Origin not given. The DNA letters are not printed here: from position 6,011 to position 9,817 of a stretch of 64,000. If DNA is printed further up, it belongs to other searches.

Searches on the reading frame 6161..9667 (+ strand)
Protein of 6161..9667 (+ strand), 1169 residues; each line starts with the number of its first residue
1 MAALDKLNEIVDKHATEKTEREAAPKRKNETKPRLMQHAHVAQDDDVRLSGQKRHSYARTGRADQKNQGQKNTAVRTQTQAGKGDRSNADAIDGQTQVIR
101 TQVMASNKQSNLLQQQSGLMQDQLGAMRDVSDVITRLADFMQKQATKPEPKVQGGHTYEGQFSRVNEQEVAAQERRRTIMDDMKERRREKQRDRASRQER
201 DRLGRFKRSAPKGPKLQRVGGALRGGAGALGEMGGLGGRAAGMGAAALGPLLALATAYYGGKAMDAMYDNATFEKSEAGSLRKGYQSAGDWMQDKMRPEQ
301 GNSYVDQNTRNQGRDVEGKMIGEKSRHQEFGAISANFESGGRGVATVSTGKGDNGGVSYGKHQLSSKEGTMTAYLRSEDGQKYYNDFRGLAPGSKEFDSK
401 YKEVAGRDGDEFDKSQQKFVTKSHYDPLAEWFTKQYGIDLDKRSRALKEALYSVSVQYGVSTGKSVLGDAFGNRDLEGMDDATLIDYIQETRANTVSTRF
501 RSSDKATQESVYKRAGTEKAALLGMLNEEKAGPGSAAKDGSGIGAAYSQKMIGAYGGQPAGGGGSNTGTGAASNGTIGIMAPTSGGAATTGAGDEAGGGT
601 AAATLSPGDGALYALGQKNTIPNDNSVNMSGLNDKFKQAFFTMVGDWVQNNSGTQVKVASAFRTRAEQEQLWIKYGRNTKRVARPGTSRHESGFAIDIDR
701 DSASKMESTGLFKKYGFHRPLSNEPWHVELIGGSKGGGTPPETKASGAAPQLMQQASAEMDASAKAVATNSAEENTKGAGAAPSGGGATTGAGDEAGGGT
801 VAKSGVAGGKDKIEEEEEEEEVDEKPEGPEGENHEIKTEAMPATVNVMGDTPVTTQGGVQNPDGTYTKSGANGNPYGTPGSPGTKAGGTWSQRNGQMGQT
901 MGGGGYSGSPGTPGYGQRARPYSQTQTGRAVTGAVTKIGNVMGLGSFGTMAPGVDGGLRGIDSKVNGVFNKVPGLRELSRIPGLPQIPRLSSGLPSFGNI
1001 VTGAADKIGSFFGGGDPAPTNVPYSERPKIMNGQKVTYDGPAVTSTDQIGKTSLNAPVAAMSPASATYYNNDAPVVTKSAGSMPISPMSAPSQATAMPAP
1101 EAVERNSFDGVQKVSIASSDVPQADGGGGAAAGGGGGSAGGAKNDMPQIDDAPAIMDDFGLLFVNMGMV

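Call 59: search_dna_similar(query=window:6161-9667:+, collection=phages, mode=protein, max_rows=30)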
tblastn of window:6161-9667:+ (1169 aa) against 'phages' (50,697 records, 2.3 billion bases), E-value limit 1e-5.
Records with a match: 127; places in all: 131; records where one place covers at least 80% of the query: 3.
Best place of each record, by identity: 60-80% 1; <60% 126.
By first word of the organism name: Erwinia 48; Campylobacter 39; Bacillus 10; Dickeya 8; Pseudomonas 6; Vibrio 6; Yersinia 3; Cobetia 1; Ralstonia 1; Salmonella 1; and 4 more.
By host as written in the record: Erwinia amylovora 43; Campylobacter jejuni NCTC12662 15; Campylobacter jejuni 12; Dickeya solani MK10 6; Bacillus subtilis 4; Campylobacter jejuni NCTC12658 3; Campylobacter jejuni subsp. jejuni 3; Pseudomonas putida var. Manila 2; and 31 more.
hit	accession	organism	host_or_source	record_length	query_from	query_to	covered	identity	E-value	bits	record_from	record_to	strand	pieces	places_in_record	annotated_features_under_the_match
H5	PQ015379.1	Pseudomonas phage HRDY3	Pseudomonas sp.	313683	1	1169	95%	64.1%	0e+0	1223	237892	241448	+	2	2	peptidase (x2)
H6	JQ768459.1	Pseudomonas phage Lu11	Pseudomonas putida var. Manila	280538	1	1169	87%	50.4%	0e+0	825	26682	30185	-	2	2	putative endolysin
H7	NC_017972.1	Pseudomonas phage Lu11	Pseudomonas putida var. Manila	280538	1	1169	87%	50.4%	0e+0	825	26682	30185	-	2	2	putative endolysin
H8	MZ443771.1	Erwinia phage pEa_SNUABM_20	Erwinia amylovora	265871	312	523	18%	48.6%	1e-48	196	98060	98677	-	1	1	hypothetical protein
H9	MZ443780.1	Erwinia phage pEa_SNUABM_40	Erwinia amylovora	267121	312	530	19%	47.0%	2e-48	196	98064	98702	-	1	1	hypothetical protein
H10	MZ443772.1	Erwinia phage pEa_SNUABM_23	Erwinia amylovora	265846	312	530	19%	47.0%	2e-48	196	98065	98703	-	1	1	hypothetical protein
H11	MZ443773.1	Erwinia phage pEa_SNUABM_31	Erwinia amylovora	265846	312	530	19%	47.0%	2e-48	196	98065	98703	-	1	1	hypothetical protein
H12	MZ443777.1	Erwinia phage pEa_SNUABM_17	Erwinia amylovora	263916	312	523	18%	48.1%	2e-48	196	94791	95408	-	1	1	hypothetical protein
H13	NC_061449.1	Erwinia phage pEa_SNUABM_17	Erwinia amylovora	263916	312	523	18%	48.1%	2e-48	196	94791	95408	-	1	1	hypothetical protein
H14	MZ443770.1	Erwinia phage pEa_SNUABM_3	Erwinia amylovora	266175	312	523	18%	48.1%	5e-48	194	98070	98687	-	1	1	hypothetical protein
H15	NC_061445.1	Erwinia phage pEa_SNUABM_3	Erwinia amylovora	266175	312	523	18%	48.1%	5e-48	194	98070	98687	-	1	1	hypothetical protein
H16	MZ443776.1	Erwinia phage pEa_SNUABM_1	Erwinia amylovora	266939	312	523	18%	47.6%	3e-48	195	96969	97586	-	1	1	hypothetical protein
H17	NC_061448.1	Erwinia phage pEa_SNUABM_1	Erwinia amylovora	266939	312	523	18%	47.6%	3e-48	195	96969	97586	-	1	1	hypothetical protein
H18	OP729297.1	Erwinia phage vB_Ea_2910A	Erwinia amylovora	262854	312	523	18%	47.6%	5e-48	194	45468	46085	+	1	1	hypothetical protein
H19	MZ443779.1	Erwinia phage pEa_SNUABM_33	Erwinia amylovora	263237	312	523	18%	47.6%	1e-47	193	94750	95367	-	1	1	hypothetical protein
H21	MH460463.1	Dickeya phage vB_DsoM_AD1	Dickeya solani MK10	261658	312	523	18%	47.6%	2e-47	193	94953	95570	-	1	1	putative VgrG protein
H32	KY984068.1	Erwinia phage vB_EamM_Y3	Erwinia amylovora 1/79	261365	312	523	18%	47.6%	5e-47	191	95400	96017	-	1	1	VGRG protein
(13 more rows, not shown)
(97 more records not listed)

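Call 60: get_annotated_region(hit=H21, flank=200)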
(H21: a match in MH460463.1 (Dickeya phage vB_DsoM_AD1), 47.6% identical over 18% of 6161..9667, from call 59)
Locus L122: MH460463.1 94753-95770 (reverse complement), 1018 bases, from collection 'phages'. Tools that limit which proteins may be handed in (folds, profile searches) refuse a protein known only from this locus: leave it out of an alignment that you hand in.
description: Dickeya phage vB_DsoM_AD1, complete genome.
organism: Dickeya phage vB_DsoM_AD1 (NCBI taxid 2283029)
taxonomy: Viruses; Duplodnaviria; Heunggongvirae; Uroviricota; Caudoviricetes; Alexandravirus; Alexandravirus AD1
host: Dickeya solani MK10; source: waterway; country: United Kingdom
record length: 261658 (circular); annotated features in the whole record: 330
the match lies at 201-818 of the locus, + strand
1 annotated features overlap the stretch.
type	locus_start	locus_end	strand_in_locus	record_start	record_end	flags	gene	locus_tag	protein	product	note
CDS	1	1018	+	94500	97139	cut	-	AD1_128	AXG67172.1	putative VgrG protein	-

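Call 61: get_annotated_region(hit=H32, flank=200)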
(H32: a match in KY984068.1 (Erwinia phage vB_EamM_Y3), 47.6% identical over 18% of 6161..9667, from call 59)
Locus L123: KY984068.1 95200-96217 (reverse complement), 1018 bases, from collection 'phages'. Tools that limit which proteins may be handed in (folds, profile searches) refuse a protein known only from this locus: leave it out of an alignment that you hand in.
description: Erwinia phage vB_EamM_Y3, complete genome.
organism: Erwinia phage vB_EamM_Y3 (NCBI taxid 1983553)
taxonomy: Viruses; Duplodnaviria; Heunggongvirae; Uroviricota; Caudoviricetes; Sasquatchvirus; Sasquatchvirus Y3
host: Erwinia amylovora 1/79; source: Soil of an apple orchard; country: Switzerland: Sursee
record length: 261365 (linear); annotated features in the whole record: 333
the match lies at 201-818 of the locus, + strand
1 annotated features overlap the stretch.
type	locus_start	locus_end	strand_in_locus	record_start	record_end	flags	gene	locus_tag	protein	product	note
CDS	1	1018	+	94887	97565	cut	-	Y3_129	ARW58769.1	VGRG protein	-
